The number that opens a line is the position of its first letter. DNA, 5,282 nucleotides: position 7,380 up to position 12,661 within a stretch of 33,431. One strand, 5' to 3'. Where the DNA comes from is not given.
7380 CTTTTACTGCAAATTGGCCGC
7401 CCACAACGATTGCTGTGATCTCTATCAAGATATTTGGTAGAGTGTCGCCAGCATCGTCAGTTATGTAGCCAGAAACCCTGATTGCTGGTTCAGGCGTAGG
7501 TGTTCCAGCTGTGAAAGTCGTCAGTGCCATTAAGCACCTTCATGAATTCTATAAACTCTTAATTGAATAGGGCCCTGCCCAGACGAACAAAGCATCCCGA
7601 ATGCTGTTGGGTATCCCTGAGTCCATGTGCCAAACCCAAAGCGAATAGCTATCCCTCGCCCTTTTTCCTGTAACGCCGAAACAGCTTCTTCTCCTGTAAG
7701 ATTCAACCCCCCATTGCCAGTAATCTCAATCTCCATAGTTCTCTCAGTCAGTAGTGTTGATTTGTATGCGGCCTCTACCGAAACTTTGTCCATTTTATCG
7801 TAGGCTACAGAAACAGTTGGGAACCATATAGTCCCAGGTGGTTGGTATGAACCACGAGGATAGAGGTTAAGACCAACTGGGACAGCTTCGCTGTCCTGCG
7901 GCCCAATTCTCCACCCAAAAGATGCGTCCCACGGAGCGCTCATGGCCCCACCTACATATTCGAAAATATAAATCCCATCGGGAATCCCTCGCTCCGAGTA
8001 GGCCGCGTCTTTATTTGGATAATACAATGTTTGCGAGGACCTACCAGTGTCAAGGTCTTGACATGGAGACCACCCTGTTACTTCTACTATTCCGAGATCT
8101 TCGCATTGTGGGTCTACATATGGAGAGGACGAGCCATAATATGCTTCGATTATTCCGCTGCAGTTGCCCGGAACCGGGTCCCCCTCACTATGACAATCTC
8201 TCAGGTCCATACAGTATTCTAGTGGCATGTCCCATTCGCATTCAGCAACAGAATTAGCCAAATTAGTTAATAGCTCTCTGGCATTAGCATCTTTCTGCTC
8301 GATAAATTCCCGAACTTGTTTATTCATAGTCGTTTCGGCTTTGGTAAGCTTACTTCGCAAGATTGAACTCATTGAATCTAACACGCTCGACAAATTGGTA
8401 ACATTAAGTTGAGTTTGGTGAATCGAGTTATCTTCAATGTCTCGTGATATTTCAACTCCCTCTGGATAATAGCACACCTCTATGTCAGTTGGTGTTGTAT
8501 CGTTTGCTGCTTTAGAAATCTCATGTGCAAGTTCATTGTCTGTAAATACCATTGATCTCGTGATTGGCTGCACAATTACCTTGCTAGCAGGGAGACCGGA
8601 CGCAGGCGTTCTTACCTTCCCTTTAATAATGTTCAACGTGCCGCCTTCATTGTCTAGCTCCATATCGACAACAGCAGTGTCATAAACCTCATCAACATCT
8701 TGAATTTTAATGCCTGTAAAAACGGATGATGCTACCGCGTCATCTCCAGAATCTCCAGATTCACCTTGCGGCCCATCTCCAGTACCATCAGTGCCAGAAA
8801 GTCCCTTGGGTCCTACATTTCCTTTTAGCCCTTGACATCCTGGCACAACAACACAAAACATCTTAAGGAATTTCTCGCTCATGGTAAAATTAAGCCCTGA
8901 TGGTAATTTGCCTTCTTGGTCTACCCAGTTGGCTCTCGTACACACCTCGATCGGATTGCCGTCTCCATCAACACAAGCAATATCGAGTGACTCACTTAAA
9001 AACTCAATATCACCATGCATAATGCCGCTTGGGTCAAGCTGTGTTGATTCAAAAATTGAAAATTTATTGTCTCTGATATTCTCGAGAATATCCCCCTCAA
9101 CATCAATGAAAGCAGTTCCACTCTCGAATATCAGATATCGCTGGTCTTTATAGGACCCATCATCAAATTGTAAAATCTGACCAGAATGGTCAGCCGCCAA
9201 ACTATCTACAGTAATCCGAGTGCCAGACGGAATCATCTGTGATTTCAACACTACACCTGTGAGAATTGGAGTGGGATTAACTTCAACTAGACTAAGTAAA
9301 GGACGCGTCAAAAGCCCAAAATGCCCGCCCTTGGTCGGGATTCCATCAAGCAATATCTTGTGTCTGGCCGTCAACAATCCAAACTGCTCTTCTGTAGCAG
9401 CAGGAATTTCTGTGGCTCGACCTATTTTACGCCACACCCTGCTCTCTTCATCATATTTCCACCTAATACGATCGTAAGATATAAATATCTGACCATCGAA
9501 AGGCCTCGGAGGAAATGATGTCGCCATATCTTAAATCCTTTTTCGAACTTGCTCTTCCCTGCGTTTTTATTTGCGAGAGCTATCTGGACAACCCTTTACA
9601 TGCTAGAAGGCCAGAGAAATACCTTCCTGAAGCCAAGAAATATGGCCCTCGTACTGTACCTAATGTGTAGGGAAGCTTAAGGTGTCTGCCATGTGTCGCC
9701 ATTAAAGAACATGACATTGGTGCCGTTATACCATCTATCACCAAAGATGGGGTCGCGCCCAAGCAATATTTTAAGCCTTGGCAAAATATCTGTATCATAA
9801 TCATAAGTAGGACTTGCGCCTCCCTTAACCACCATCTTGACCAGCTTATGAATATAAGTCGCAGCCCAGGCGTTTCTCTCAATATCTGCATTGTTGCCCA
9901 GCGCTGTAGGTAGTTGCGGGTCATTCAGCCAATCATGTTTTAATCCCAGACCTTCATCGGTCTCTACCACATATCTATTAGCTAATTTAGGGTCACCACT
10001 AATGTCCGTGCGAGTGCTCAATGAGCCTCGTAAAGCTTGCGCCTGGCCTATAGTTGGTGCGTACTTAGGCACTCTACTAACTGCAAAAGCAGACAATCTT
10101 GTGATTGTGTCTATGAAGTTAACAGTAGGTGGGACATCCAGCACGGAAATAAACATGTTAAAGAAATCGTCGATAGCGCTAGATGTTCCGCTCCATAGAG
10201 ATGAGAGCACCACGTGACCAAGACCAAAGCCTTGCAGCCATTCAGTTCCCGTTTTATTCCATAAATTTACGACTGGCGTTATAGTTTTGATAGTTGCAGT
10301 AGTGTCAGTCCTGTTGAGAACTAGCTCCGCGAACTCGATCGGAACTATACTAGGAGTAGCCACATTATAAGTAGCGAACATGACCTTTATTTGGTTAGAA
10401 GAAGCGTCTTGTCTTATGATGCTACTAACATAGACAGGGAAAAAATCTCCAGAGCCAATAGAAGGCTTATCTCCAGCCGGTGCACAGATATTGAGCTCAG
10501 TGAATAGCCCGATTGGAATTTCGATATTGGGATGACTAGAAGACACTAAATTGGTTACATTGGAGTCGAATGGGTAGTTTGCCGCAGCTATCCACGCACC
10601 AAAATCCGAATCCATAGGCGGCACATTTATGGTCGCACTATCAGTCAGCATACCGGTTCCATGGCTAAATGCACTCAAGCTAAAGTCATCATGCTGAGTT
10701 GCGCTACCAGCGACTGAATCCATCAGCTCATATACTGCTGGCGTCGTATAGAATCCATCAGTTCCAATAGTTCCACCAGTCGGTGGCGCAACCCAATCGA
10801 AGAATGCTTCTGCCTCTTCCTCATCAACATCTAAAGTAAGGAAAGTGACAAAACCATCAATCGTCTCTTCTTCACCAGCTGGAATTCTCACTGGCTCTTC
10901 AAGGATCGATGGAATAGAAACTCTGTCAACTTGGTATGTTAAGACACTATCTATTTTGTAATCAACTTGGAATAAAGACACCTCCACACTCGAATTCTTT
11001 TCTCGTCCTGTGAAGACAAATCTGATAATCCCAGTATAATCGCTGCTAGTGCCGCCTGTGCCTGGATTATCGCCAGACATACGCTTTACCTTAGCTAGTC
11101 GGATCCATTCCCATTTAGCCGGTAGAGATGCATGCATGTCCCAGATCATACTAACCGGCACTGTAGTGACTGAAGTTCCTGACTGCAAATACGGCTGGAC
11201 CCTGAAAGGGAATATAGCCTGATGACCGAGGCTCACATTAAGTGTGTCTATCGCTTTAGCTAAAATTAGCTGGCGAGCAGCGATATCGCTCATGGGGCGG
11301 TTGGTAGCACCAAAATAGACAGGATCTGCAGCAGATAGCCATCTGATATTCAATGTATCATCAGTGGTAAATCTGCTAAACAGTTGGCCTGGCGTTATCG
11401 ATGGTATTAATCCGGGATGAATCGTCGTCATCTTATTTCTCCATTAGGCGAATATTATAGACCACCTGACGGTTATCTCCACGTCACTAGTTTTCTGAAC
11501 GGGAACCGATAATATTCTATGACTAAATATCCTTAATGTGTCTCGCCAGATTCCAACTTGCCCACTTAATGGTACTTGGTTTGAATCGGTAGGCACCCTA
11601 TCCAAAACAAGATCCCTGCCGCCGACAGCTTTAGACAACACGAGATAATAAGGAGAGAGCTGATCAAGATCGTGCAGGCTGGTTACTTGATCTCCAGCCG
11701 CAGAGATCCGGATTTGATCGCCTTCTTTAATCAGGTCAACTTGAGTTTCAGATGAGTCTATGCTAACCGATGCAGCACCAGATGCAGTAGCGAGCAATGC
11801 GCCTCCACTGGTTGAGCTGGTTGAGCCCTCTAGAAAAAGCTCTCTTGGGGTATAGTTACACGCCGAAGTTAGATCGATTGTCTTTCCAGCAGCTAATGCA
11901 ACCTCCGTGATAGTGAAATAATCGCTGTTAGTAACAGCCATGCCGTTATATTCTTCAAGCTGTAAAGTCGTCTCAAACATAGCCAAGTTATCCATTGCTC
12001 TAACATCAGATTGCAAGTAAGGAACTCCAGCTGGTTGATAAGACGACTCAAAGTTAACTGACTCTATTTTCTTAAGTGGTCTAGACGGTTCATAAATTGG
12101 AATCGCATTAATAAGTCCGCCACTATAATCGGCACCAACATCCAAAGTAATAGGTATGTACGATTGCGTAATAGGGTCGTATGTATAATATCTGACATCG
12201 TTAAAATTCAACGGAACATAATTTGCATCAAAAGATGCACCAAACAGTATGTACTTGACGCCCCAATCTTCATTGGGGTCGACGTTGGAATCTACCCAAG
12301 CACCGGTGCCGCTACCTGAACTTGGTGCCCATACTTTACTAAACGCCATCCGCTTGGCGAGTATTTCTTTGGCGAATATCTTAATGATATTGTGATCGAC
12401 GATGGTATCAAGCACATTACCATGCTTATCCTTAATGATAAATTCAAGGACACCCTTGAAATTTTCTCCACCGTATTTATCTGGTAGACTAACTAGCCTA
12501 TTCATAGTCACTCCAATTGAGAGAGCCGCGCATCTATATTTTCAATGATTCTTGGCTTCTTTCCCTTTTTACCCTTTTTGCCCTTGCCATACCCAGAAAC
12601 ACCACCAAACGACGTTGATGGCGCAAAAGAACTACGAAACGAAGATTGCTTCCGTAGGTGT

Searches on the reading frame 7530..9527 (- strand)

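Call 5: search_protein_families(library=phrogs, proteins=[window:7530-9527:-], max_evalue=0.001)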
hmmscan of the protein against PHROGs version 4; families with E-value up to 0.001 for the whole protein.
window:7530-9527:- (665 aa): 1 family
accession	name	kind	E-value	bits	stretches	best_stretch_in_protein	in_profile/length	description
phrog_5073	-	tail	1.2e-05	25.5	1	230-375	324-457/519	tail fiber protein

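Call 11: search_protein_families(library=pfam, proteins=[window:7530-9527:-], max_evalue=0.01)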
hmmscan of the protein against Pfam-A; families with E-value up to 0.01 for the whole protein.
window:7530-9527:- (665 aa): 0 families

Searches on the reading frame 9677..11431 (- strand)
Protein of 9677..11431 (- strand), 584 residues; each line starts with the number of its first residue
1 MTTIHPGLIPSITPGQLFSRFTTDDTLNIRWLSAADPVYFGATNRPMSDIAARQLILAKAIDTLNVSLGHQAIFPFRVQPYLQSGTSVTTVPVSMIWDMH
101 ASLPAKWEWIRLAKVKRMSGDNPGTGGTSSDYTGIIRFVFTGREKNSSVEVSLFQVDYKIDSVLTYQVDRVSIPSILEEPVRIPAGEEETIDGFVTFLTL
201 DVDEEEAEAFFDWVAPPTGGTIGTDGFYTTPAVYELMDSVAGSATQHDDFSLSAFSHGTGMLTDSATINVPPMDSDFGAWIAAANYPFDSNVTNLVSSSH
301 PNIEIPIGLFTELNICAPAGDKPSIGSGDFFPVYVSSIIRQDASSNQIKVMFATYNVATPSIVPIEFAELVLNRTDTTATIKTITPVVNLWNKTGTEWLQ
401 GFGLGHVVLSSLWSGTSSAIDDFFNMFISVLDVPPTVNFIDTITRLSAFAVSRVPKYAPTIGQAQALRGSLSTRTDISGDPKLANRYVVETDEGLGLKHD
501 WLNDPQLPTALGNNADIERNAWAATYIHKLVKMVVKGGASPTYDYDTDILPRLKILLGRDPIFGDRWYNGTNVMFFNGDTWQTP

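Call 5: search_protein_families(library=phrogs, proteins=[window:9677-11431:-], max_evalue=0.001)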
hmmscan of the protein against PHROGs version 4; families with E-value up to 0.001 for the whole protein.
window:9677-11431:- (584 aa): 0 families

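Call 11: search_protein_families(library=pfam, proteins=[window:9677-11431:-], max_evalue=0.01)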
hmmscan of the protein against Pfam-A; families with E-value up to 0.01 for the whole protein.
window:9677-11431:- (584 aa): 0 families

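Call 73: search_solved_structures(query=window:9677-11431:-, max_evalue=1)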
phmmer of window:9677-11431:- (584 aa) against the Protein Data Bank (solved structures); distinct sequences matched with E-value up to 1: 0.

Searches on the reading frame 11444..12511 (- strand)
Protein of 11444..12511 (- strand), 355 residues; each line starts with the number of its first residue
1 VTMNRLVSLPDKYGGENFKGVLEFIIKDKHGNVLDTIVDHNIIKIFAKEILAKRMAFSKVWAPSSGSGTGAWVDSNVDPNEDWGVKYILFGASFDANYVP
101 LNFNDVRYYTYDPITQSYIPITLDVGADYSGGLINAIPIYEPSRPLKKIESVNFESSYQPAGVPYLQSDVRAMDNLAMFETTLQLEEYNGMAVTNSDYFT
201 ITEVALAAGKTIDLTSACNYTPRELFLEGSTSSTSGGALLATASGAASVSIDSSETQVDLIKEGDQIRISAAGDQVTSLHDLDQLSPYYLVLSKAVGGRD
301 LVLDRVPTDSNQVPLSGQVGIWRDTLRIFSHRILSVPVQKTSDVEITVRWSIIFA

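Call 5: search_protein_families(library=phrogs, proteins=[window:11444-12511:-], max_evalue=0.001)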
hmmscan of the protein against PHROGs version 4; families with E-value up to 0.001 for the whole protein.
window:11444-12511:- (355 aa): 1 family
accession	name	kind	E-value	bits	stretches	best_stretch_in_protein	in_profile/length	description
phrog_5417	-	unknown function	0.00016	22.5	0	327-354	130-156/156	-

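Call 11: search_protein_families(library=pfam, proteins=[window:11444-12511:-], max_evalue=0.01)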
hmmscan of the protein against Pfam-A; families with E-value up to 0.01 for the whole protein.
window:11444-12511:- (355 aa): 0 families

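Call 74: search_solved_structures(query=window:11444-12511:-, max_evalue=1)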
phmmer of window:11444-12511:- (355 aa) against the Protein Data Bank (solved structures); distinct sequences matched with E-value up to 1: 0.
